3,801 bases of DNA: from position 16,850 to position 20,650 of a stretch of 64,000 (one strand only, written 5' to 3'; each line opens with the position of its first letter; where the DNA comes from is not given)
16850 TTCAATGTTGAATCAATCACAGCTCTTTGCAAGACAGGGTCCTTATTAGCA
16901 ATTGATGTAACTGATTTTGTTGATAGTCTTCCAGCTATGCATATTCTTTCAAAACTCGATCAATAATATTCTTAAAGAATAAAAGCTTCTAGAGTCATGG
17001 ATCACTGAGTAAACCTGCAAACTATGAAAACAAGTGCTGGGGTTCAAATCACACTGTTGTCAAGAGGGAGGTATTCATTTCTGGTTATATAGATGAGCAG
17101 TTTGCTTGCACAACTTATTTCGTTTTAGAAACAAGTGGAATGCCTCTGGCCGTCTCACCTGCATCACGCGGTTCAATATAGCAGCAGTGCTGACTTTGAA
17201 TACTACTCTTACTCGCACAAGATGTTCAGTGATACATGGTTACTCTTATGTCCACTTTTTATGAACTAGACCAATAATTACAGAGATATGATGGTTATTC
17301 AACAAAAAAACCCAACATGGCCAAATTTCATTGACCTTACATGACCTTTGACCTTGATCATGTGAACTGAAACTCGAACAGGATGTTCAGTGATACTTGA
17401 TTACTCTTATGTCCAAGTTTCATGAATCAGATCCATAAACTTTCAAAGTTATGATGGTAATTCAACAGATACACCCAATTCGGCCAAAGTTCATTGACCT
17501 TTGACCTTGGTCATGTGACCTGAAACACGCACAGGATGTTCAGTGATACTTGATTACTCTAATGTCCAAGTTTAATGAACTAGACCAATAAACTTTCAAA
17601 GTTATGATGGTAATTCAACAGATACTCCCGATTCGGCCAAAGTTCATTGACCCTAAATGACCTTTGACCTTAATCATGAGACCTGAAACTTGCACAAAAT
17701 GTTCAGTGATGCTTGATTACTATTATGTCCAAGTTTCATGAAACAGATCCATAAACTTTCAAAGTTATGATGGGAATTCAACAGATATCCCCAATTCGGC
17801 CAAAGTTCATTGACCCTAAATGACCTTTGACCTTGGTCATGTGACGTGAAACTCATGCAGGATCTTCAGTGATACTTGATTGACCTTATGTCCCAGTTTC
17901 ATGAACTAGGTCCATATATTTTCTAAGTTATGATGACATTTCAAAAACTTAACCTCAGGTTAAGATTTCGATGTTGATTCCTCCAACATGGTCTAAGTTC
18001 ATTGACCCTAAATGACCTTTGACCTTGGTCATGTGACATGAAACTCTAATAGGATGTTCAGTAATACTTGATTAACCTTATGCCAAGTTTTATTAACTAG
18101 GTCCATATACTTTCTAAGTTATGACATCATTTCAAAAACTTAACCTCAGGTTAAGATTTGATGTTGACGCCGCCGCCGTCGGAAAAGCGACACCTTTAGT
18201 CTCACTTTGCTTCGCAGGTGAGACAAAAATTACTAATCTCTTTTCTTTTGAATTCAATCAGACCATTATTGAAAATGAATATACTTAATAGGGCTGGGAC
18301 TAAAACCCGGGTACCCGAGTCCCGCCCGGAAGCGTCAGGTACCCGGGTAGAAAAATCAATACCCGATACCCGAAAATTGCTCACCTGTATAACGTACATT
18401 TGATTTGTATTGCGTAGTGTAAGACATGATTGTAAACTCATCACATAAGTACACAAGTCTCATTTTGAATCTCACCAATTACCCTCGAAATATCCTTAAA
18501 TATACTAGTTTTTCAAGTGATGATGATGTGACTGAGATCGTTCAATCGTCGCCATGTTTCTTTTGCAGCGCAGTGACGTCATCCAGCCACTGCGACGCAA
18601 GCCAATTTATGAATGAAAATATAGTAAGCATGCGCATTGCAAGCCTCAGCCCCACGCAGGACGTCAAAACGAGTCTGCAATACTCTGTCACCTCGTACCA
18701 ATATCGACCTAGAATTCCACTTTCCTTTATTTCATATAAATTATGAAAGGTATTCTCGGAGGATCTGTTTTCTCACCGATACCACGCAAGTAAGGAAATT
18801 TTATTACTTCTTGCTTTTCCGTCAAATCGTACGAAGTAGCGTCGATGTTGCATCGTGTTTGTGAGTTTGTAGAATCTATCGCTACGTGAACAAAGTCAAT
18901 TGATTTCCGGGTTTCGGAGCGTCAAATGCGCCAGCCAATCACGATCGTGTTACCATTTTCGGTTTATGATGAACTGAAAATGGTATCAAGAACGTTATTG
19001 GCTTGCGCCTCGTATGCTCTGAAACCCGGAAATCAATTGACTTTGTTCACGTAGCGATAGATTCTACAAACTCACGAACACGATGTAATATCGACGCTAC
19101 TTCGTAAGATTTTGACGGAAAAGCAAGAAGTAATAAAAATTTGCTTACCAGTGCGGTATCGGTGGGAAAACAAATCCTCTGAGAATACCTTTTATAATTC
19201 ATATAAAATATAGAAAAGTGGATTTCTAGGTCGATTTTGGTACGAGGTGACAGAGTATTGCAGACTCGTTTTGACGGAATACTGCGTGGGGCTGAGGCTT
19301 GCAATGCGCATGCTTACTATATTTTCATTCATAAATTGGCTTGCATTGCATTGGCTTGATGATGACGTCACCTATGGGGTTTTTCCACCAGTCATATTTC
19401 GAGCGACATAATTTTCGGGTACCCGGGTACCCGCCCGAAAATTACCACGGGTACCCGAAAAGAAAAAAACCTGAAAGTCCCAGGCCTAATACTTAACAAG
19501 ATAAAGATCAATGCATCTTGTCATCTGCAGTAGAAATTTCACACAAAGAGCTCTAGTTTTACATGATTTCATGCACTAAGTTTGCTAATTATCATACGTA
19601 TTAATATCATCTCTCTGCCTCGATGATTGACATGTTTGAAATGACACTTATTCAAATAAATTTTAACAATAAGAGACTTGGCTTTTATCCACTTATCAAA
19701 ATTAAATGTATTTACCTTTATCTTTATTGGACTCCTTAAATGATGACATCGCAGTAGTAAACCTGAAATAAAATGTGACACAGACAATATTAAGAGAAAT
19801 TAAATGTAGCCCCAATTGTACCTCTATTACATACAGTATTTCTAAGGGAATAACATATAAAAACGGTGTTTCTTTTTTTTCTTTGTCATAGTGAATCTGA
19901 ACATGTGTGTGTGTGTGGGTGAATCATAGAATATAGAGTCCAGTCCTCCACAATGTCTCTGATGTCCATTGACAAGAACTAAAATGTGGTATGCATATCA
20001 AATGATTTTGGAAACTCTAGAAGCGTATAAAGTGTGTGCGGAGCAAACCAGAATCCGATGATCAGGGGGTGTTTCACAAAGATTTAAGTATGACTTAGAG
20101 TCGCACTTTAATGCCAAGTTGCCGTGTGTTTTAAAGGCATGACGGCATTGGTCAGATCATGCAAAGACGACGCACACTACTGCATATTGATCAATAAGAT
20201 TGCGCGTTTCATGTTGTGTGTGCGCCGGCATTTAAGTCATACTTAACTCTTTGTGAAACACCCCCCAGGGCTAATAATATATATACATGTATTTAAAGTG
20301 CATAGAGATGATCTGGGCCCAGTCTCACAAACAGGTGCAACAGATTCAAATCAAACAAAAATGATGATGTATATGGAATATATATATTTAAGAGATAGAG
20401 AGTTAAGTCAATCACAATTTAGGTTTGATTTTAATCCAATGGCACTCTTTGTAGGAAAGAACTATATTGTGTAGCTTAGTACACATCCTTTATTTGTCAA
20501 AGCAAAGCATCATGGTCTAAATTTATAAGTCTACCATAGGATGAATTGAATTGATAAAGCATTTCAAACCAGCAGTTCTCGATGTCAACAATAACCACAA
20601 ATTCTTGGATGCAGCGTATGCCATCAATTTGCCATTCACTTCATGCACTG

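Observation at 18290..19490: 1.2-kb near-perfect foldback whose two arms each carry CRE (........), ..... and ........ motifs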

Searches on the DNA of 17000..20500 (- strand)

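Call 15: search_rna_families(source=window, start=17000, end=20500, threshold=evalue, max_evalue=1)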
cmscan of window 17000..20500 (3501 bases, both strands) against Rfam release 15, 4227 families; matches with E-value up to 1: 3.
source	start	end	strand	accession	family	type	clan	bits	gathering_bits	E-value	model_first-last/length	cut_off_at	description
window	18938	18998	+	RF03871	mir-5681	Gene; miRNA;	-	31.6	88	0.00044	1-61/61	no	mir-5681 microRNA precursor family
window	18938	18998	-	RF03871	mir-5681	Gene; miRNA;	-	27.7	88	0.0058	1-61/61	no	mir-5681 microRNA precursor family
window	18854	19084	+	RF00842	MIR403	Gene; miRNA;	-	27.7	70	0.0082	1-115/115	no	MIR403 microRNA precursor family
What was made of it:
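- On Known RNA families (miRNA precursor etc.): The best match is mir-5681 at 31.6 bits against 88 (call 15).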

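Call 47: search_rna_families(sources=[L003, L004, L005, L006, L007], threshold=evalue, max_evalue=0.1)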
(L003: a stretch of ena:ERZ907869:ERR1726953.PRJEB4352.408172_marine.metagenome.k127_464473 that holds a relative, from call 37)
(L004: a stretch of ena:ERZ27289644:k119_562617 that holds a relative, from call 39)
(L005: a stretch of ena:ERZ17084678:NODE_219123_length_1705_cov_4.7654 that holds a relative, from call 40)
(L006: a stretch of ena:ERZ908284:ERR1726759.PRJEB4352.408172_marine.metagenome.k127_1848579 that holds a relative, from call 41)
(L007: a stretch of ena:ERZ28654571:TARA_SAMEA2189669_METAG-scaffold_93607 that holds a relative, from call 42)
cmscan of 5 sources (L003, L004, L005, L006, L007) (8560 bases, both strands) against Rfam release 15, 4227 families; matches with E-value up to 0.1: 0.
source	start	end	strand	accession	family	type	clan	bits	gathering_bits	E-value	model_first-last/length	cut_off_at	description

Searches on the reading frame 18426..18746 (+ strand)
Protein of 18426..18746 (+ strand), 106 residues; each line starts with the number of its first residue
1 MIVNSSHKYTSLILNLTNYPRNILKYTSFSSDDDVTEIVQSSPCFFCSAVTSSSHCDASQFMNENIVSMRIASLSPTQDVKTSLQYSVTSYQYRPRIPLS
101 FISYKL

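Call 7: search_protein_families(library=pfam, proteins=[window:18426-18746:+], max_evalue=0.01)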
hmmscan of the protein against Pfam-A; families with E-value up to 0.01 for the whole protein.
window:18426-18746:+ (106 aa): 0 families

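Call 13: find_homologous_proteins(query=window:18426-18746:+, max_evalue=0.001)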
Query window:18426-18746:+: 5 candidates shared short words with the query, none scored E <= 0.001.
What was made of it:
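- Tried and rejected: Protein search with the 106-aa internal ORF gave no hits (call 13).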

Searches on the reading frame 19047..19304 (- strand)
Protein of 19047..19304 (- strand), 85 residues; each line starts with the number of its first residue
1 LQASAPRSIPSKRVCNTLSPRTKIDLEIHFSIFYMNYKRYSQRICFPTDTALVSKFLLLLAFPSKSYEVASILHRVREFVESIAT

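Call 35: search_protein_representatives(protein=window:19047-19304:-)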
Query: 85 residues. Proteins with E-value up to 0.001 (for the whole library): 4; up to 1e-10: 4; up to 1e-30: 0. The best 4 are listed.
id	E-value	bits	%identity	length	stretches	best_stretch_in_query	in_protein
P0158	1.3e-26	108.2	72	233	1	5-85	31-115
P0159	6.1e-26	106.0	70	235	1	5-85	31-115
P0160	8.8e-26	105.5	65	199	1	5-83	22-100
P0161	2.1e-19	85.3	61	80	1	4-78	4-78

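Call 37: find_encoding_contigs(protein=P0158, flank=5000, max_places=6)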
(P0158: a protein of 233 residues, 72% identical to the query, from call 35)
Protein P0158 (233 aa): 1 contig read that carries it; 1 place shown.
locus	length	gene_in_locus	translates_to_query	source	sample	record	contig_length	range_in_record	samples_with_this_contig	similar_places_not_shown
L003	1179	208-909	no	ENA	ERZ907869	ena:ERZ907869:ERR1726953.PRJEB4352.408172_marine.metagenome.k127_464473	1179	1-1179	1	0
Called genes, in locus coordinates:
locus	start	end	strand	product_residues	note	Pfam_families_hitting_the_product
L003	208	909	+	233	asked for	-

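Call 38: list_cluster_members(proteins=[P0158, P0159, P0160, P0161])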
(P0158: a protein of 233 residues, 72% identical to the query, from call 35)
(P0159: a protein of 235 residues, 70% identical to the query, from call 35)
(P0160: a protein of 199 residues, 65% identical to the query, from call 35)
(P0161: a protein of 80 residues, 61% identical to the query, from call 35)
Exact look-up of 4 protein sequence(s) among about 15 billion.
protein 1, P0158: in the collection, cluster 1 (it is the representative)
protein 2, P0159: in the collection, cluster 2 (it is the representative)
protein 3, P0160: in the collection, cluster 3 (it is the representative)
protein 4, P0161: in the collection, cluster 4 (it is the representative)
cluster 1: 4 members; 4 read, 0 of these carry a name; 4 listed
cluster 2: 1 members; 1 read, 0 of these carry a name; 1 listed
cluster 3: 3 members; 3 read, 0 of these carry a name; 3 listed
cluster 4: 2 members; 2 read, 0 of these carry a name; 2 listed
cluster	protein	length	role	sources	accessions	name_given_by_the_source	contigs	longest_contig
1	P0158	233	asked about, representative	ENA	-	-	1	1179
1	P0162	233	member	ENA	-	-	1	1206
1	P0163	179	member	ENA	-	-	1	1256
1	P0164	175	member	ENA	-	-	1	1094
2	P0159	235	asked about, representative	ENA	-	-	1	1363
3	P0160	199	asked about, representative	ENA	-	-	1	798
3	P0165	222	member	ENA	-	-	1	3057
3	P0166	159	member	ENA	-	-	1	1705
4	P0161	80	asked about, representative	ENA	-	-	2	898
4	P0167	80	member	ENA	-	-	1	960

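Call 39: find_encoding_contigs(protein=P0165, flank=5000)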
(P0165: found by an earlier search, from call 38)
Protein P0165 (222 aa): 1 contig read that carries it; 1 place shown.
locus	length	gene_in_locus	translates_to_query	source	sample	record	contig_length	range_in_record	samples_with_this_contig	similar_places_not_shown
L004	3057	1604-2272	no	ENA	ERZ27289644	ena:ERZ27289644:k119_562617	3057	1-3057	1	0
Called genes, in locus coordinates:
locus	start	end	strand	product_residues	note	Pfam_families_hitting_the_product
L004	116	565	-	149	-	-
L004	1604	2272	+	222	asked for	-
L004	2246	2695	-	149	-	-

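Call 40: find_encoding_contigs(protein=P0166, flank=5000)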
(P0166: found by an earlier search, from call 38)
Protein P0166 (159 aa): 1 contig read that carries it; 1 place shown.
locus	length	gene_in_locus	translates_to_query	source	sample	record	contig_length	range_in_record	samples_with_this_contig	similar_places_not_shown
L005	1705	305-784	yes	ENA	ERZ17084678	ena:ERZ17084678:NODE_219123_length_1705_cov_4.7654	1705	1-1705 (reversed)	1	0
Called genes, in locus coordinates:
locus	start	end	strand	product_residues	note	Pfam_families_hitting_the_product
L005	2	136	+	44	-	?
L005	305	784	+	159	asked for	-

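Call 41: find_encoding_contigs(protein=P0159, flank=5000)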
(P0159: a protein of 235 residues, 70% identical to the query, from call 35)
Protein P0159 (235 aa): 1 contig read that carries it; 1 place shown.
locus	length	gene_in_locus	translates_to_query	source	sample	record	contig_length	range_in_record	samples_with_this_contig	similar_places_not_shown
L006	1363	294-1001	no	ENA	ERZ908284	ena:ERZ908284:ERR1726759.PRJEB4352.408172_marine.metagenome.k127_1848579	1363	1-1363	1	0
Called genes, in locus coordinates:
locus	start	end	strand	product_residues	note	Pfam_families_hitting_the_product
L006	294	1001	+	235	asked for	-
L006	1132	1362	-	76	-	?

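Call 42: find_encoding_contigs(protein=P0163, flank=5000)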
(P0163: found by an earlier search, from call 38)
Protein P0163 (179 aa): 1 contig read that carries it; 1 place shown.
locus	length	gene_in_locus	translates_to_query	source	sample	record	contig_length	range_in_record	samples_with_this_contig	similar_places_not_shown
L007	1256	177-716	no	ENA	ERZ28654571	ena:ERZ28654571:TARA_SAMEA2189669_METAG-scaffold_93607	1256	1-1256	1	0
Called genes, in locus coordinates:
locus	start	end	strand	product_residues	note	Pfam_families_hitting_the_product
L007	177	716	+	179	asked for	-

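Call 49: find_encoding_contigs(protein=P0161, flank=5000)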
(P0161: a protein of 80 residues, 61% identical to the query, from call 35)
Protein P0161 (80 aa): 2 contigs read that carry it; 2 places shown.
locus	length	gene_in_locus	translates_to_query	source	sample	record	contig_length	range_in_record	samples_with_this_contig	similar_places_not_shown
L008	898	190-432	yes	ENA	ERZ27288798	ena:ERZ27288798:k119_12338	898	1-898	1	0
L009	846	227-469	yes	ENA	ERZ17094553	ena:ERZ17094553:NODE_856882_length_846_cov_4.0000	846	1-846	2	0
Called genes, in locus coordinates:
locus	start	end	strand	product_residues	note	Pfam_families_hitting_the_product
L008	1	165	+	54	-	?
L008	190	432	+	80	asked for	-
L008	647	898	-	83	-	?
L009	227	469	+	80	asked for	-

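Call 50: find_encoding_contigs(protein=P0167, flank=5000)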
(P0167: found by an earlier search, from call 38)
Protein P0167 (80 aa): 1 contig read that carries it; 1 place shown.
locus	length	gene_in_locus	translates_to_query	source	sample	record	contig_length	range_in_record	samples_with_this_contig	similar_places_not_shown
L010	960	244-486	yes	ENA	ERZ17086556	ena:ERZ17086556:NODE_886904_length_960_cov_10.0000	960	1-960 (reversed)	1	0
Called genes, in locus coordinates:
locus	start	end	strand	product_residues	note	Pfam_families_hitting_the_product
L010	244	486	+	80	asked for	-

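Call 51: find_encoding_contigs(protein=P0160, flank=5000)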
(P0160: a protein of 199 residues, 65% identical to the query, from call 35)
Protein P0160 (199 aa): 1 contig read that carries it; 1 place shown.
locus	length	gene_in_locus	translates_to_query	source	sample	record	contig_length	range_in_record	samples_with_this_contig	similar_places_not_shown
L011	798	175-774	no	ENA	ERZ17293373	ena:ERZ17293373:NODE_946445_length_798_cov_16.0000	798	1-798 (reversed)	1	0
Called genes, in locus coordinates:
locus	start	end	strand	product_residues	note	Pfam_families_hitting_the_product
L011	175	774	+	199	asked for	-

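Call 52: find_encoding_contigs(protein=P0162, flank=5000)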
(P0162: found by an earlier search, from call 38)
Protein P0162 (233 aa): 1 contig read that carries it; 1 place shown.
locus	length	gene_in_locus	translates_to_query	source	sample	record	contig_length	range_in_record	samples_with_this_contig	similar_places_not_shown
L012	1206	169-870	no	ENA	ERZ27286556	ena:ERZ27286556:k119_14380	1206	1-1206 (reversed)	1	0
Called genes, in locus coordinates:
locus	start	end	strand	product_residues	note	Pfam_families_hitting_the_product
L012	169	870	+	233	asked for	-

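Call 53: find_encoding_contigs(protein=P0164, flank=5000)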
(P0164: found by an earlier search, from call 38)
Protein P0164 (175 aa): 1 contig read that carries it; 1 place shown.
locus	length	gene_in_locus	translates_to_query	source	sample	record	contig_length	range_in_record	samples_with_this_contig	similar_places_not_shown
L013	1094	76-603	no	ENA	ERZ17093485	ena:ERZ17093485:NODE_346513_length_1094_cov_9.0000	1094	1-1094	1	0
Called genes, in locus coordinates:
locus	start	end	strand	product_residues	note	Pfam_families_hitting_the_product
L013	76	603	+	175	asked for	-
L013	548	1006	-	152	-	-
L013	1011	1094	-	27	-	?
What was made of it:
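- From these, 11 contigs were fetched, L003-L013 (calls 37, 39-42, 49-53).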

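Call 78: find_encoding_contigs(protein=window:19047-19304:-, flank=5000)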
Protein window:19047-19304:- (85 aa): no gene with exactly this product is on record in the collection.
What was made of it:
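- Tried and rejected: An exact look-up of the 85-aa arm ORF found nothing on record, so no second assembly of the locus was reachable (call 78).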
